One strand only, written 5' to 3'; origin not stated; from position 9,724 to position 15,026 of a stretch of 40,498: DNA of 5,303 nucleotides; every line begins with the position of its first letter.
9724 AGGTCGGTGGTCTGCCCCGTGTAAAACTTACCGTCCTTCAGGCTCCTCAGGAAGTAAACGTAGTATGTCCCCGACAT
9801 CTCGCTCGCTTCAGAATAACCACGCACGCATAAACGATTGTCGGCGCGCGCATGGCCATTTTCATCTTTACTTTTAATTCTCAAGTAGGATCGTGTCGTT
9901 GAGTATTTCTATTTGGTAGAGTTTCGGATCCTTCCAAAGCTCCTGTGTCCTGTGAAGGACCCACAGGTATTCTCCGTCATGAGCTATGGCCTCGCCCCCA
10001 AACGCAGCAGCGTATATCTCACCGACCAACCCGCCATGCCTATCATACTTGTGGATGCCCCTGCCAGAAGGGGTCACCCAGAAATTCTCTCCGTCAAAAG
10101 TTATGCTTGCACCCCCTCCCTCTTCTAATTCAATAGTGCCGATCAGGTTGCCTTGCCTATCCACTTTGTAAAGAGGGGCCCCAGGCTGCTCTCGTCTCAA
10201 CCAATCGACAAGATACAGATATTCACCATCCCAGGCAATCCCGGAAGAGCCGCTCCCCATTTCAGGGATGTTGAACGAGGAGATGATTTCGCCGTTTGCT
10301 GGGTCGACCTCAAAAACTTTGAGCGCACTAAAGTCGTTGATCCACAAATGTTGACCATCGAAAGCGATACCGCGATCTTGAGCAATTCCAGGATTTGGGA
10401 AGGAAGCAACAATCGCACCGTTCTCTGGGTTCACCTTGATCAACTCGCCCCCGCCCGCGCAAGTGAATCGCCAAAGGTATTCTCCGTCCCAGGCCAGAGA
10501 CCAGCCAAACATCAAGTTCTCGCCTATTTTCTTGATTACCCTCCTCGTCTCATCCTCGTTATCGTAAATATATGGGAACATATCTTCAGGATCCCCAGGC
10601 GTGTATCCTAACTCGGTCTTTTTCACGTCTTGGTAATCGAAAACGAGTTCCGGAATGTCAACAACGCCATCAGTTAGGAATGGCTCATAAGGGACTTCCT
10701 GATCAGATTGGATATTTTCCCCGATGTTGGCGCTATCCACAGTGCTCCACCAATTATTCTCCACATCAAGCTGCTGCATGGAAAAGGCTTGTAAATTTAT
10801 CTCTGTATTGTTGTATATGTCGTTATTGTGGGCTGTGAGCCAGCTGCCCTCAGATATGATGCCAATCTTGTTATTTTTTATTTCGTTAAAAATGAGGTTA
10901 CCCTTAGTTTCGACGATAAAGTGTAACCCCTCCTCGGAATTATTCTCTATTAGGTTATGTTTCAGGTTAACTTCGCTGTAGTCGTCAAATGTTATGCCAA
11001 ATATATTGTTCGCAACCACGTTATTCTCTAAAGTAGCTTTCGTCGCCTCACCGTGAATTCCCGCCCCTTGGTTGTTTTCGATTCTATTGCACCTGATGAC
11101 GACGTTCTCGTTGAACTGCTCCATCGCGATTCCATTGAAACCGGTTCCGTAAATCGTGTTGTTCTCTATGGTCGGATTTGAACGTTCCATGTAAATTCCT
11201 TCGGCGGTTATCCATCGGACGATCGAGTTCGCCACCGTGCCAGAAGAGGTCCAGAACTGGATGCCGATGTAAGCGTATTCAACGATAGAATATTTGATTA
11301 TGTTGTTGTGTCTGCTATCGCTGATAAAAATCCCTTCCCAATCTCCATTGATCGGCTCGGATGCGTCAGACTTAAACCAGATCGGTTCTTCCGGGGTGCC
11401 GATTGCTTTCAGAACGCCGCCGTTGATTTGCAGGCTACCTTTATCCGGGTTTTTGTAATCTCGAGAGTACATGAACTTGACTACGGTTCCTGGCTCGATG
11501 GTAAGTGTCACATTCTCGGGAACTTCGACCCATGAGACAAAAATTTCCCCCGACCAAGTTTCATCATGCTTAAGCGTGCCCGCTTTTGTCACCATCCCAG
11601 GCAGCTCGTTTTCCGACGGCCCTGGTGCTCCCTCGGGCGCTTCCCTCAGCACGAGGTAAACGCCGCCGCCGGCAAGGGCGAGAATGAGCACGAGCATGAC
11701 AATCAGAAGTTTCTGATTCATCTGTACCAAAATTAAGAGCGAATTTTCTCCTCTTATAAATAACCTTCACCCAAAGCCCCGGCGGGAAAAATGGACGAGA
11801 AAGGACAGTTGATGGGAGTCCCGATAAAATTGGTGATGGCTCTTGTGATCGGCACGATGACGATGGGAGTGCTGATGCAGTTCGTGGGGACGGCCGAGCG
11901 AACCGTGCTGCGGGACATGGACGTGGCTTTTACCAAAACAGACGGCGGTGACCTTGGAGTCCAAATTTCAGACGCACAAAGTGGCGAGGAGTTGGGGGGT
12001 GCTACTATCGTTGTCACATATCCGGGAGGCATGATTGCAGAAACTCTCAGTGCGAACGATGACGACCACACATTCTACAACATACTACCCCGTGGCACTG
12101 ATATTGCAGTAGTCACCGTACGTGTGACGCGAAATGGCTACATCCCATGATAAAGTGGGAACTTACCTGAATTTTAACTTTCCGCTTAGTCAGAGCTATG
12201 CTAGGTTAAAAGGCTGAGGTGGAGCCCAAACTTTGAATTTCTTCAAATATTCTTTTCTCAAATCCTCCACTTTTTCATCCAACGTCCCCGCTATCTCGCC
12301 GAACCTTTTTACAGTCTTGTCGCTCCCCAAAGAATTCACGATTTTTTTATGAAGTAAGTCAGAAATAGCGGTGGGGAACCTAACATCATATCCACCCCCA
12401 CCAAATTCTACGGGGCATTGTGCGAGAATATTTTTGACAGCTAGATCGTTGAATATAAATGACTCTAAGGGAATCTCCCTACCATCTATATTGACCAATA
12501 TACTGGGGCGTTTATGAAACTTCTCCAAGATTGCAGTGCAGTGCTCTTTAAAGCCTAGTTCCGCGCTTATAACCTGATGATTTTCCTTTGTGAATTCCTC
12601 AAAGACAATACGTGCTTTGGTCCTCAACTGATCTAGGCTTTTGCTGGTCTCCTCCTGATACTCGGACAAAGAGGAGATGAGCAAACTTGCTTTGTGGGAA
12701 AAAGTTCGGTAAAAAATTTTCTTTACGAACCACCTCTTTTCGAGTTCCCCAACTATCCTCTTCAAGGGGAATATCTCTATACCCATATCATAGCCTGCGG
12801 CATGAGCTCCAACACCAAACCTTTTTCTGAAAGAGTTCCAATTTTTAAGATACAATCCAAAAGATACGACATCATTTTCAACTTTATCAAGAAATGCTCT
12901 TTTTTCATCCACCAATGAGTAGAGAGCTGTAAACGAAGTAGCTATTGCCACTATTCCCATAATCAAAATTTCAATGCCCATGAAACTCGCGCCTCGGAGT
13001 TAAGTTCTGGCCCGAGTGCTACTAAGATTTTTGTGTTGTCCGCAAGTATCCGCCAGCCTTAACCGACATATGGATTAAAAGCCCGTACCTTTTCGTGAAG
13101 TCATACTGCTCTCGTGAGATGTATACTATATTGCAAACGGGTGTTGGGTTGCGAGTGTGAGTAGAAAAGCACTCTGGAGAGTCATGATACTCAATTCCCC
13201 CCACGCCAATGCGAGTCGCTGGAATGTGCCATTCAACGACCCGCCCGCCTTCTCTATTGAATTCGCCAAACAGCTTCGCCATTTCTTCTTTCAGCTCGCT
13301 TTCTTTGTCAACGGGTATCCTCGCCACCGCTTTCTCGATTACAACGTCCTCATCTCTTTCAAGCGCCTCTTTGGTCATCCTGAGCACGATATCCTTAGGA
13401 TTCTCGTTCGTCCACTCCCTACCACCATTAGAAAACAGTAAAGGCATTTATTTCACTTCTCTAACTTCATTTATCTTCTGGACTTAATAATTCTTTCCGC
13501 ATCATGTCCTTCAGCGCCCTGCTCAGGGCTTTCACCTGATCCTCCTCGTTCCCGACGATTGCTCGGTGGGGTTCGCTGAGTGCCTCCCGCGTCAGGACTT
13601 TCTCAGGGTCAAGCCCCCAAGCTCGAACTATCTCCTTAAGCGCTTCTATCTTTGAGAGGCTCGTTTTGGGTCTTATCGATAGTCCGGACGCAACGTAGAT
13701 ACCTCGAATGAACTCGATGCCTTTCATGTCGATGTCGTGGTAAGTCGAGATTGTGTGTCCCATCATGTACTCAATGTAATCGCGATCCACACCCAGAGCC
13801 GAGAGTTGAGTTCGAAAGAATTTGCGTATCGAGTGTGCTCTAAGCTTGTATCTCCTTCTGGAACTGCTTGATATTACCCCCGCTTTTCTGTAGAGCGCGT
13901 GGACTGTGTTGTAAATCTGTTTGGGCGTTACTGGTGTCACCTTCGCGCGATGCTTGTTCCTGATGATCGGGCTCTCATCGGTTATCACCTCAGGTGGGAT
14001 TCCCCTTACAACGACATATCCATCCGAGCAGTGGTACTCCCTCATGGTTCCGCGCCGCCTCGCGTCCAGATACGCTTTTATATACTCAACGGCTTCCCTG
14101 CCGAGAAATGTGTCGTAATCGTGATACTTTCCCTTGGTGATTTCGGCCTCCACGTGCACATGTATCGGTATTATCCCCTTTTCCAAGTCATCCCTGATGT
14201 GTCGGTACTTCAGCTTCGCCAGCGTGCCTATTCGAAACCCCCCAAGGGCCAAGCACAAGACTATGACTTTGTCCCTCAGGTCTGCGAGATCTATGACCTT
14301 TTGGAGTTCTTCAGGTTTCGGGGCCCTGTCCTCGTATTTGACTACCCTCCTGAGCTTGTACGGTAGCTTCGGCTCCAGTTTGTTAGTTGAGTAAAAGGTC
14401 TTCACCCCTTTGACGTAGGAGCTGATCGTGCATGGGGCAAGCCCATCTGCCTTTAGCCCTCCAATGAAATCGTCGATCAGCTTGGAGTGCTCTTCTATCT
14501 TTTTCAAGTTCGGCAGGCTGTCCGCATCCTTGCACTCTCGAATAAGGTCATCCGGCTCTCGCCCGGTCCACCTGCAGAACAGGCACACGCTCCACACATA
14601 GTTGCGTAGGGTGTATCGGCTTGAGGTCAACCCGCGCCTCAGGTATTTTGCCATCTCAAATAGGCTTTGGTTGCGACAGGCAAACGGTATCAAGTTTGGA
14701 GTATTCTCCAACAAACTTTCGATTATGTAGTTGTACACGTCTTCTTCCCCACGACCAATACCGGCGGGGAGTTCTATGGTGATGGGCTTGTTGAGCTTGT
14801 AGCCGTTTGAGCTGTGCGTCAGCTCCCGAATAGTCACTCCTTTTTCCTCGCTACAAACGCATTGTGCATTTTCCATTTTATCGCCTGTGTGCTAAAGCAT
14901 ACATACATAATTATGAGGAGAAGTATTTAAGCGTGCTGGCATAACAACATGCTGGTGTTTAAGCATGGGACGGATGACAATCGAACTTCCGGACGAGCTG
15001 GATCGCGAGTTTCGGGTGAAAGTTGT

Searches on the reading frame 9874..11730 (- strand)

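Call 25: search_protein_families(library=pfam, proteins=[window:9874-11730:-], max_evalue=0.001)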
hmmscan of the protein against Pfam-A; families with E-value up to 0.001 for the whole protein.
window:9874-11730:- (618 aa): 2 families
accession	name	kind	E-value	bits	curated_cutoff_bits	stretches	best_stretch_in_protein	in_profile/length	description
PF13229.12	Beta_helix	-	4.8e-17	62.5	25.9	1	133-272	2-145/158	Right handed beta helix region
PF05048.19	NosD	-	7.8e-15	55.3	23.6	1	132-282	17-166/212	Periplasmic copper-binding protein (NosD)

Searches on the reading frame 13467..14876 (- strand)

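Call 26: search_protein_families(library=pfam, proteins=[window:13467-14876:-], max_evalue=0.001)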
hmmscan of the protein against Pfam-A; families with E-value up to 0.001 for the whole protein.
window:13467-14876:- (469 aa): 2 families
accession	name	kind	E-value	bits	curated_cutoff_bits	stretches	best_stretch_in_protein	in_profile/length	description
PF00589.27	Phage_integrase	-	1.9e-11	44.5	27.1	1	196-375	13-157/172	Phage integrase family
PF16795.10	Phage_integr_3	-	0.00078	19.8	27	0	333-376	93-136/161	Archaeal phage integrase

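Call 79: search_protein_families(library=padloc, proteins=[window:13467-14876:-], max_evalue=0.001)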
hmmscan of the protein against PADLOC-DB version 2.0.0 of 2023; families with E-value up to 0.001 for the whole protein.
window:13467-14876:- (469 aa): 0 families
